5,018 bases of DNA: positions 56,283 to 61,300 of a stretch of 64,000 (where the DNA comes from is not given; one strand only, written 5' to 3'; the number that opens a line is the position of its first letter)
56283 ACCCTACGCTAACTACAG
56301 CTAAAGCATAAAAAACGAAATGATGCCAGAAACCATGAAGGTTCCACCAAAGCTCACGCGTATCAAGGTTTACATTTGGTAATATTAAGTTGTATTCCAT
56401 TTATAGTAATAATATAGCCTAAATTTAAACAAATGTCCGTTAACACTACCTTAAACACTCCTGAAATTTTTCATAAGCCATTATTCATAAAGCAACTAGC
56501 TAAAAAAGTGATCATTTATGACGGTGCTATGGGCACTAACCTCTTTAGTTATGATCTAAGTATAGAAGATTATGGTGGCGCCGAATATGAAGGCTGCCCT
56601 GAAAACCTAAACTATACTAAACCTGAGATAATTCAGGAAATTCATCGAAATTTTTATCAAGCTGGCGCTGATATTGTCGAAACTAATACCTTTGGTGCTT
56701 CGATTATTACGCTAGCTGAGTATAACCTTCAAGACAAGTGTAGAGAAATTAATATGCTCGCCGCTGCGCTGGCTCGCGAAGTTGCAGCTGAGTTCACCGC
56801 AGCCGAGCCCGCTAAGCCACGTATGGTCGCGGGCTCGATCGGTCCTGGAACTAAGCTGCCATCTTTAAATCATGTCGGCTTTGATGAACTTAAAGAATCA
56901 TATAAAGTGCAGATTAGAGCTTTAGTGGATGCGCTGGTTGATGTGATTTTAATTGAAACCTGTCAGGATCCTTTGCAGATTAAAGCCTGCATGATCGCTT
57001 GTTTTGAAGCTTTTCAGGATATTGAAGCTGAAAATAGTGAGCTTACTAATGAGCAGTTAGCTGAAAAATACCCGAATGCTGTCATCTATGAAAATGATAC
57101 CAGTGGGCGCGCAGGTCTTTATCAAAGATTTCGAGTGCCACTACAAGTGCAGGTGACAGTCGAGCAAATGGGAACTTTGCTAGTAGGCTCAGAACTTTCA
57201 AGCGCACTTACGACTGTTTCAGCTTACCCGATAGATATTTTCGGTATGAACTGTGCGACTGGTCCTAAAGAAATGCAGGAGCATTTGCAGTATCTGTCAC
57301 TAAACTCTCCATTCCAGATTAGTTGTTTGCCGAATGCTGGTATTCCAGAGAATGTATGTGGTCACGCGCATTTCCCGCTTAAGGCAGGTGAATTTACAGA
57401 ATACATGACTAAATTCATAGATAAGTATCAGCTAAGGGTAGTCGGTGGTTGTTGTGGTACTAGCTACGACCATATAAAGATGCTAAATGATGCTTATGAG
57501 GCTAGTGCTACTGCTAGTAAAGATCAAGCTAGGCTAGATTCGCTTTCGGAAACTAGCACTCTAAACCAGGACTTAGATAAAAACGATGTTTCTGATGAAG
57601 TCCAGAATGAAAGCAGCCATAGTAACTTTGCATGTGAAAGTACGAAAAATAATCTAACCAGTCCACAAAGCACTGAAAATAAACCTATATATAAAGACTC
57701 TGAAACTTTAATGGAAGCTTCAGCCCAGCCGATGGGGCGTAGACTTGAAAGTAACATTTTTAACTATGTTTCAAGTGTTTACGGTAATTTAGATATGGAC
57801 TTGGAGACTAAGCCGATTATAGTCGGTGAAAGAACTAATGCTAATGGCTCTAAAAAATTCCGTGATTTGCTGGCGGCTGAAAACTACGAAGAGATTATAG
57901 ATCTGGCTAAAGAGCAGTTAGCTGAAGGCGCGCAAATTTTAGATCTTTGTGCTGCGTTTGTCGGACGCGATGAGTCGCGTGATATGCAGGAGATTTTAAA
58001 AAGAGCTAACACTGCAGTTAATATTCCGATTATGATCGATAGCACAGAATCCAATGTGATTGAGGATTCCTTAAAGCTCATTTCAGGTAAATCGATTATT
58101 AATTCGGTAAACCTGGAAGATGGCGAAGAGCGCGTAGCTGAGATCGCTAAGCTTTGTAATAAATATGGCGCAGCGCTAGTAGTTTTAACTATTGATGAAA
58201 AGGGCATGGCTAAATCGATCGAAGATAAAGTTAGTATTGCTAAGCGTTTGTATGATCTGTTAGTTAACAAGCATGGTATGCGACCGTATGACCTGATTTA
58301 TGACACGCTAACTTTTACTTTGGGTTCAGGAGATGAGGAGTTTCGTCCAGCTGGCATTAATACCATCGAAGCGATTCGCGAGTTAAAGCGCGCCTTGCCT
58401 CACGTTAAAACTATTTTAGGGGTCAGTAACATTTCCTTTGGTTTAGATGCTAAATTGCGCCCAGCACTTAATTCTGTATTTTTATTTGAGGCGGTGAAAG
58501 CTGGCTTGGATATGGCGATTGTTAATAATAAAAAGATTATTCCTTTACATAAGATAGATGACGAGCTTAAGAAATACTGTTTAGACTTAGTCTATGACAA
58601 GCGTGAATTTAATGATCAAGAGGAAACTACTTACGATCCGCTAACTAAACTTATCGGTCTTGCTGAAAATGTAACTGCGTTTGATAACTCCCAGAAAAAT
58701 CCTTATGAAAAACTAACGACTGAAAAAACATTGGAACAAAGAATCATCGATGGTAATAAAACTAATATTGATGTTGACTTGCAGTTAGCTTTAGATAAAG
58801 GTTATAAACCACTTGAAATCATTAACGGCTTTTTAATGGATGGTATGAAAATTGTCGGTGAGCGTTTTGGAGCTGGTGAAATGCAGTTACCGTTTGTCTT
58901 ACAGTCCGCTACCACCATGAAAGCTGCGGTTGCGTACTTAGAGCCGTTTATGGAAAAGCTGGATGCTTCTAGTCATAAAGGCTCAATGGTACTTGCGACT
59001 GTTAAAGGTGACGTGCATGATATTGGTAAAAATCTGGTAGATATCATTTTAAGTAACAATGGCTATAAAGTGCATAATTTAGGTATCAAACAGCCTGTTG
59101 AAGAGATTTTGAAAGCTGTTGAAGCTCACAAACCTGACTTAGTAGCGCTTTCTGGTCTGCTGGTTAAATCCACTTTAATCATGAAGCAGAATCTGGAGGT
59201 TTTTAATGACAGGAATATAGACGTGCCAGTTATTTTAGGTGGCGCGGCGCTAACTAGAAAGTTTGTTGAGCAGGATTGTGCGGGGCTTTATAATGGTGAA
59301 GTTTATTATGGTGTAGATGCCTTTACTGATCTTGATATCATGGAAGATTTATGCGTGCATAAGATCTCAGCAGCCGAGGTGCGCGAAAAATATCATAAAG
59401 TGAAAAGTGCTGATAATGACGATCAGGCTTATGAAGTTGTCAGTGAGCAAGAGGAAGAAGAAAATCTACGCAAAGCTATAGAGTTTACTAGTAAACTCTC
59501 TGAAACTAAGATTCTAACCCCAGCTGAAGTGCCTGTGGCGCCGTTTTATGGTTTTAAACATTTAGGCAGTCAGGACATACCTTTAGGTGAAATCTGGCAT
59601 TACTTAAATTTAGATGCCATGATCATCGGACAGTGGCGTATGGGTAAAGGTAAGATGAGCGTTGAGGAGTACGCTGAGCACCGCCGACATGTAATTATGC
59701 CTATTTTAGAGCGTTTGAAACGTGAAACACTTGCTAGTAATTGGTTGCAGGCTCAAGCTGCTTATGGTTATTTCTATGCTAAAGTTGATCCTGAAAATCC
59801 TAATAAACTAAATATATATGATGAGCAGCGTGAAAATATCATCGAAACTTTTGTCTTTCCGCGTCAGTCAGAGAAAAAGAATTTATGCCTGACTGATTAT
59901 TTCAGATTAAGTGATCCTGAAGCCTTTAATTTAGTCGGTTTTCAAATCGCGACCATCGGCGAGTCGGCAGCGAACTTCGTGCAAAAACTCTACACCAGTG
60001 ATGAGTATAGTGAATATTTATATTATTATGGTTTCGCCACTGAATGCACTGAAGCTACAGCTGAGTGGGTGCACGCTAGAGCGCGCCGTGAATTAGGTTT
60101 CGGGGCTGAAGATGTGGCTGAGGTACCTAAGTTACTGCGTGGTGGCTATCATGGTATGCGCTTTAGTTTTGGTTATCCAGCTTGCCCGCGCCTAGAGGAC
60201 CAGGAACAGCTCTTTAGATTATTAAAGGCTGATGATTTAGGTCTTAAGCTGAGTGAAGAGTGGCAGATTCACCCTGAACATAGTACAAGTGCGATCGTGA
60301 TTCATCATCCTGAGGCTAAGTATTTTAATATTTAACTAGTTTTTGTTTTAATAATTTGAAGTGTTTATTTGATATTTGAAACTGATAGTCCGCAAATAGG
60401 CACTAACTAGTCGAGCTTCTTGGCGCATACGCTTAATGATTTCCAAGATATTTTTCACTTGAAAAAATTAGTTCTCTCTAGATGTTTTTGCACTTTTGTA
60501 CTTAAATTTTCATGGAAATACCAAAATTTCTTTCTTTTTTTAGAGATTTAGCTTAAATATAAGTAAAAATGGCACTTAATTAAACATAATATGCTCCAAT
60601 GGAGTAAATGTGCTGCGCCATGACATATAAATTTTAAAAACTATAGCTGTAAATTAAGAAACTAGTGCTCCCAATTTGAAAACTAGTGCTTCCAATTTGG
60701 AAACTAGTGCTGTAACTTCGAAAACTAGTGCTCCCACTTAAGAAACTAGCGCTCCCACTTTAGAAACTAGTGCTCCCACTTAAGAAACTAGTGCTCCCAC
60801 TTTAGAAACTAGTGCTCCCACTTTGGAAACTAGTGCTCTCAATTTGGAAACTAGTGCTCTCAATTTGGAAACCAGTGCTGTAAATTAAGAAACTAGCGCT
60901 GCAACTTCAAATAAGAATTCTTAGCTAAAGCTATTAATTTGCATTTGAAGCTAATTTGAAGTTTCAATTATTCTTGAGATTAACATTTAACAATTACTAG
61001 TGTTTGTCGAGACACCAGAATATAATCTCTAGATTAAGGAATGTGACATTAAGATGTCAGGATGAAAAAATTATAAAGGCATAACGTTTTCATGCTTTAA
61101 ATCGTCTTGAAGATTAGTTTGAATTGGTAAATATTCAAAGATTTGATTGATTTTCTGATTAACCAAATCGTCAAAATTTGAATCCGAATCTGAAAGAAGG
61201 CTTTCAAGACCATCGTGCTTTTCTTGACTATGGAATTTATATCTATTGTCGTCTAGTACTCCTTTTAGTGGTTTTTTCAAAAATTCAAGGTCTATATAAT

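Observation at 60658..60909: Perfect 21-bp x 12 non-coding tandem array between metH and a KAP NTPase gene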

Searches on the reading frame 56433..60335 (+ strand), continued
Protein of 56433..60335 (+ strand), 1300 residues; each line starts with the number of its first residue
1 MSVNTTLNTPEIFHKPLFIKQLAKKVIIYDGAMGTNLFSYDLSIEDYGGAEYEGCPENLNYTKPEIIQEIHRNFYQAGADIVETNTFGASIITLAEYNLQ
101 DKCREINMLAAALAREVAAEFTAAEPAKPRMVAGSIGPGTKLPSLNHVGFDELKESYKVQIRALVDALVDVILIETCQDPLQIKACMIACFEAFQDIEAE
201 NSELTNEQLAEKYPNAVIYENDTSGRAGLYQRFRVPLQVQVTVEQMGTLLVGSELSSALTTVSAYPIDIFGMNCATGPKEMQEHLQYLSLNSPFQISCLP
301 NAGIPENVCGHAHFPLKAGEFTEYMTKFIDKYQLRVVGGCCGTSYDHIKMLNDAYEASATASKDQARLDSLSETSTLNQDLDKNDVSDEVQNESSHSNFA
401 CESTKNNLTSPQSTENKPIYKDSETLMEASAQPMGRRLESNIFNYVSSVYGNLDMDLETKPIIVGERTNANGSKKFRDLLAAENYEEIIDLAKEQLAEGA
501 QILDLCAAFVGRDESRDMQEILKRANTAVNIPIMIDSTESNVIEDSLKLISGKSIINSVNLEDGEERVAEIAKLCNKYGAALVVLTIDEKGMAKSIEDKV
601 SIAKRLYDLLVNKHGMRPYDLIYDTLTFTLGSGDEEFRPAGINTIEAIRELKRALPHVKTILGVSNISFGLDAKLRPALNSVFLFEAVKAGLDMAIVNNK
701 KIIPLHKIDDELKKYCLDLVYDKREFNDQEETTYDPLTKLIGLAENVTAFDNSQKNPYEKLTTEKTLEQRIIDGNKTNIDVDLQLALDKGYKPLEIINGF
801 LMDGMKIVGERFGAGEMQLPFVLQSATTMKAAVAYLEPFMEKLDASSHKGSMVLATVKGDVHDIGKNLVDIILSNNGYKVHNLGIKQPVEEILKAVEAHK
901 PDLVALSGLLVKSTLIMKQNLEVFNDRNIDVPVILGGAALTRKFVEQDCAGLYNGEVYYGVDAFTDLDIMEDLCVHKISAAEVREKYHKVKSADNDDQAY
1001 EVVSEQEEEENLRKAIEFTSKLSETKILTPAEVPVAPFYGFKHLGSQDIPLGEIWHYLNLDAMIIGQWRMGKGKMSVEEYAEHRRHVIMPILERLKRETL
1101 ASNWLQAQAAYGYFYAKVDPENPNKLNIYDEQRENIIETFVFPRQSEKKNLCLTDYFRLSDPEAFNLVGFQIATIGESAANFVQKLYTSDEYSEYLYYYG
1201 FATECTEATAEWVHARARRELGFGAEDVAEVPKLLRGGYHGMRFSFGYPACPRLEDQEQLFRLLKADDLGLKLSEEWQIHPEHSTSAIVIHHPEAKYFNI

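Call 73: find_encoding_contigs(protein=P0007, flank=3000, max_places=3)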
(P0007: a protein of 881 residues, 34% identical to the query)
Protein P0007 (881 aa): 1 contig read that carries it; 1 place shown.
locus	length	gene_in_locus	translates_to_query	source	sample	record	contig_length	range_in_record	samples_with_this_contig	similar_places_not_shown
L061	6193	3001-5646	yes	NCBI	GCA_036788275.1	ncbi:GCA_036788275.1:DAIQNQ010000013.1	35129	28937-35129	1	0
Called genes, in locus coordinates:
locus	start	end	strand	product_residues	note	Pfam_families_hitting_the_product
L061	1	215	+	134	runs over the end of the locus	PF01475:FUR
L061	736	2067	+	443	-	PF13534:Fer4_17 (faint), PF14697:Fer4_21 (faint), PF17179:Fer4_22 (faint), PF12838:Fer4_7 (faint), PF00037:Fer4 (faint), PF13183:Fer4_8, PF13237:Fer4_10, PF13187:Fer4_9, +2 more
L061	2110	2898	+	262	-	PF02754:CCG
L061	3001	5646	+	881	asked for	PF07693:KAP_NTPase, PF13401:AAA_22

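Call 74: find_encoding_contigs(protein=P0009, flank=3000, max_places=3)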
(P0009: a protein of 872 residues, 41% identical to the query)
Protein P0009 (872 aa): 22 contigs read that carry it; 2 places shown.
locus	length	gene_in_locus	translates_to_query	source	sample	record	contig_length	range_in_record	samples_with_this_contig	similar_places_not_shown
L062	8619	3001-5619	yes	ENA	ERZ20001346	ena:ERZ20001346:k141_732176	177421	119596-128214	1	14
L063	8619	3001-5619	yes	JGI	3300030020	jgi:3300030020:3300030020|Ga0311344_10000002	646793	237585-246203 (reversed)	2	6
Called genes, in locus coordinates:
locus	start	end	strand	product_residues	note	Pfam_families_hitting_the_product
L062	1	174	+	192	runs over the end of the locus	PF13580:SIS_2, PF01380:SIS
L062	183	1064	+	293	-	PF05362:Lon_C (weak), PF13541:ChlI, PF01078:Mg_chelatase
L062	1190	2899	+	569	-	PF03235:GmrSD_N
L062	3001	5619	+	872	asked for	PF07693:KAP_NTPase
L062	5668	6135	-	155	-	-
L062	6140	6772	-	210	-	-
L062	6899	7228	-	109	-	-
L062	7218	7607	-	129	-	PF15919:HicB_lk_antitox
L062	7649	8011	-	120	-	-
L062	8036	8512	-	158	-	-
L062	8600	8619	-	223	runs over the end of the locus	-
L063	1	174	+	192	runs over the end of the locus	PF13580:SIS_2, PF01380:SIS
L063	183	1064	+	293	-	PF05362:Lon_C (weak), PF13541:ChlI, PF01078:Mg_chelatase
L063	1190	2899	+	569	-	PF03235:GmrSD_N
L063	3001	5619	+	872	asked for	PF07693:KAP_NTPase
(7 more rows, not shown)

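Call 75: find_encoding_contigs(protein=P0016, flank=3000, max_places=3)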
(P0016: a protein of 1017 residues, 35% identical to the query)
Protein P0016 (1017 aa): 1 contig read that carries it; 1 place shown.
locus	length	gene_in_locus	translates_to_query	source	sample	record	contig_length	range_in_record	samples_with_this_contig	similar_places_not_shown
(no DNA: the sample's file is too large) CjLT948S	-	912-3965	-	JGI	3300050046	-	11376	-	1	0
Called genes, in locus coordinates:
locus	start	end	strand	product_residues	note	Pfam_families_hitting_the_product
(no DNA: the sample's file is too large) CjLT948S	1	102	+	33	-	?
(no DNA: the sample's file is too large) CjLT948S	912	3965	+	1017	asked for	PF07693:KAP_NTPase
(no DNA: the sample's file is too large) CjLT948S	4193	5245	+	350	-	PF04607:RelA_SpoT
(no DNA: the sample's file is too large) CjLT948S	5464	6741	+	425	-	-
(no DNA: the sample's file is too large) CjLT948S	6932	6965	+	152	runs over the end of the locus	-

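Call 80: find_related_loci(query=A2, collection=viral_contigs, flank=5000)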
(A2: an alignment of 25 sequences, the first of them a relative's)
Query A2 (1089 aa) in viral_contigs; peptide patterns used: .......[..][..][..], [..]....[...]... (x = any residue, [..] = any of these).
272 stretches matched a pattern; 23 encode a relative of the query (tblastn E <= 1e-3); 23 distinct loci.
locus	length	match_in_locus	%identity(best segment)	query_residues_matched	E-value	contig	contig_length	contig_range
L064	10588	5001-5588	26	237-451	2e-12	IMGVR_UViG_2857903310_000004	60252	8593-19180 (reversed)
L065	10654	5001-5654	27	223-445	9e-12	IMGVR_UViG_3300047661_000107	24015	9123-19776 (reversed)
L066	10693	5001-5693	23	237-467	4e-16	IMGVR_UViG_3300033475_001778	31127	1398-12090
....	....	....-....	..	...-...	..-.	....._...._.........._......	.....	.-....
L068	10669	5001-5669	24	231-436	6e-9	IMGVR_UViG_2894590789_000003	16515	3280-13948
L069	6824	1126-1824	21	237-465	7e-9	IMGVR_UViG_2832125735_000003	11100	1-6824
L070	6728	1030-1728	26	234-450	7e-9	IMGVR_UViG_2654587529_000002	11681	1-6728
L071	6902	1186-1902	24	231-446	8e-9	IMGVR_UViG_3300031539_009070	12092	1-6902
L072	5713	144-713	27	238-437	1e-8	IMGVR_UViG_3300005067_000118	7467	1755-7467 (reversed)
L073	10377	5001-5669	23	231-436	1e-8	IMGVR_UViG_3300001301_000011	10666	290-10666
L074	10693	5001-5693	24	227-443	2e-8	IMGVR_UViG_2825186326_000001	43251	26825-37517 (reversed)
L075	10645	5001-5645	22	235-436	1e-8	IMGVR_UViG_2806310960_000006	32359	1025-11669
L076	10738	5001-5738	19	231-460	2e-8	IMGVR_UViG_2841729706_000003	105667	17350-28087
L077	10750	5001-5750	24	227-490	3e-8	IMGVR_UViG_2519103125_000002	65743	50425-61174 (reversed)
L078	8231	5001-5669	23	231-436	8e-8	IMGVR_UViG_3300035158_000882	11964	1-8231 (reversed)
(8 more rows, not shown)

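Call 83: find_encoding_contigs(protein=P0018, flank=5000, max_places=6)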
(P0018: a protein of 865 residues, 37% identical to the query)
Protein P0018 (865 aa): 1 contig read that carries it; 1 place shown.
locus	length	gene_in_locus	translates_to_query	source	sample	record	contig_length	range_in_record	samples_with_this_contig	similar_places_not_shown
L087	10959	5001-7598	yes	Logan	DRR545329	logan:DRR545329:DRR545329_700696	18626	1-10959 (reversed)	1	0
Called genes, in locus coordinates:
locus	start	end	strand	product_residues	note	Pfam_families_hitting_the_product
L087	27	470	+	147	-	PF09990:DUF2231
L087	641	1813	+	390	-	PF01790:LGT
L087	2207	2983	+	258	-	PF08534:Redoxin (weak), PF18962:Por_Secre_tail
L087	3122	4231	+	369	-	PF04784:DUF547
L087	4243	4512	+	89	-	-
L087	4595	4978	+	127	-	PF19666:DUF6169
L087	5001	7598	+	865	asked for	PF07693:KAP_NTPase, PF13401:AAA_22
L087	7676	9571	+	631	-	PF14537:Cytochrom_c3_2 (faint), PF09699:Paired_CXXCH_1 (faint), PF14522:Cytochrome_C7 (faint), PF22113:Mtrc-MtrF_II-IV_dom (faint), PF13432:TPR_16 (weak), PF23914:TPR_CcmH_CycH, PF00515:TPR_1 (weak), PF07719:TPR_2 (weak), +6 more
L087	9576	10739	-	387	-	PF12704:MacB_PCD, PF02687:FtsX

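Call 84: find_encoding_contigs(protein=P0031, flank=5000, max_places=6)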
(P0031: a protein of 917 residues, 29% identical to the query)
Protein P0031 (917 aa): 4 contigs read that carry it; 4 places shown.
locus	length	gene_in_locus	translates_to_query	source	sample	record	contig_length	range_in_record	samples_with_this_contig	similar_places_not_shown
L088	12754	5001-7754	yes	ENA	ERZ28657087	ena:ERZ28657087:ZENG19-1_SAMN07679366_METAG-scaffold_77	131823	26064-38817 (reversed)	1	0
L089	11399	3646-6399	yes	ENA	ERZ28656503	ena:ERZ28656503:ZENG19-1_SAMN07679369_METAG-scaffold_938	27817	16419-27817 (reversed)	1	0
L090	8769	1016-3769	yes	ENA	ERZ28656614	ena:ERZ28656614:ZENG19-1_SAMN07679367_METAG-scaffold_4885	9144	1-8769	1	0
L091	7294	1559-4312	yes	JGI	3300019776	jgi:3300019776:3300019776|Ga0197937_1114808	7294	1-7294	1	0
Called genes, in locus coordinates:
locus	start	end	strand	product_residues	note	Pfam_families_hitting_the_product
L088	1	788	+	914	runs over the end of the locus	PF20464:MmeI_N, PF07669:Eco57I (faint), PF20465:MmeI_hel, PF20473:MmeI_Mtase, PF20466:MmeI_TRD, PF20467:MmeI_C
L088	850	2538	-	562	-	PF13600:DUF4140, PF13598:DUF4139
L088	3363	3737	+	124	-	PF13585:CHU_C (weak), PF18962:Por_Secre_tail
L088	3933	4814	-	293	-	PF12784:PDDEXK_2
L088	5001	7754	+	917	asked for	PF07693:KAP_NTPase, PF13401:AAA_22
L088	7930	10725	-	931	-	PF00133:tRNA-synt_1, PF09334:tRNA-synt_1g, PF13603:tRNA-synt_1_2, PF08264:Anticodon_1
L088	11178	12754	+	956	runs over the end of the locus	PF00675:Peptidase_M16, PF05193:Peptidase_M16_C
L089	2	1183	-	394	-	?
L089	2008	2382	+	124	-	PF13585:CHU_C (weak), PF18962:Por_Secre_tail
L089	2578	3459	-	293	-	PF12784:PDDEXK_2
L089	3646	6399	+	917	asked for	PF07693:KAP_NTPase, PF13401:AAA_22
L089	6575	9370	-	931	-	PF00133:tRNA-synt_1, PF09334:tRNA-synt_1g, PF13603:tRNA-synt_1_2, PF08264:Anticodon_1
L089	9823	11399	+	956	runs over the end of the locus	PF00675:Peptidase_M16, PF05193:Peptidase_M16_C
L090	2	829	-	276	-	?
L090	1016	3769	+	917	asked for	PF07693:KAP_NTPase, PF13401:AAA_22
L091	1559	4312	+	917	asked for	PF07693:KAP_NTPase, PF13401:AAA_22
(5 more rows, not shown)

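Call 86: search_protein_families(library=pfam, proteins=[L058:5518-6381:+, L058:6826-7551:+], max_evalue=0.1)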
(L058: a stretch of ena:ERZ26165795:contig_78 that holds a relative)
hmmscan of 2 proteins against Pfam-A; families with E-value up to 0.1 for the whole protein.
L058:5518-6381:+ (287 aa): 0 families

L058:6826-7551:+ (241 aa): 1 family
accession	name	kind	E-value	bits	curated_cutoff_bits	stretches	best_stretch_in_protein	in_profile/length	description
PF19775.4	DUF6261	-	0.062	13.6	27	0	18-95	61-134/154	Family of unknown function (DUF6261)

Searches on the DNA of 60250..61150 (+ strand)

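Call 32: search_rna_families(source=window, start=60250, end=61150, threshold=evalue, max_evalue=10)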
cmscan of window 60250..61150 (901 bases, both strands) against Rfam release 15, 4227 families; matches with E-value up to 10: 5.
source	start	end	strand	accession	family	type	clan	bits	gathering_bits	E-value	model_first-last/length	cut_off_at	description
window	60267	60312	-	RF01310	sR7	Gene; snRNA; snoRNA; CD-box;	-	18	37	0.16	1-57/57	no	Small nucleolar RNA sR7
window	60868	60966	+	RF02535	ODC_IRES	Cis-reg; IRES;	-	17.8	44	5.4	1-142/142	no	ODC internal ribosome entry site (IRES)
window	60526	60549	+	RF01354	CRISPR-DR45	Gene; CRISPR;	-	16.7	37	9.6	1-24/24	no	CRISPR RNA direct repeat element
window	60980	61076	+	RF01005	MIR530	Gene; miRNA;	-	16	85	4.4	38-137/172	no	MIR530 microRNA precursor family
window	60592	60623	-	RF01727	SAM-SAH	Cis-reg; riboswitch;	-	14.2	40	2.3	1-49/49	no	SAM/SAH riboswitch aptamer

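Call 58: search_dna_similar(query=window:60600-60960:+, collection=plasmids, mode=distant, max_evalue=0.01, max_rows=15)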
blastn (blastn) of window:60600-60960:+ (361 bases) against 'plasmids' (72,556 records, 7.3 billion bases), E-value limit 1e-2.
No match.

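Call 59: search_dna_similar(query=window:60600-60960:+, collection=phages, mode=distant, max_evalue=0.01, max_rows=15)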
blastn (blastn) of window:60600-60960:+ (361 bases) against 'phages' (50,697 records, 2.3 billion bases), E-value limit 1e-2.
No match.
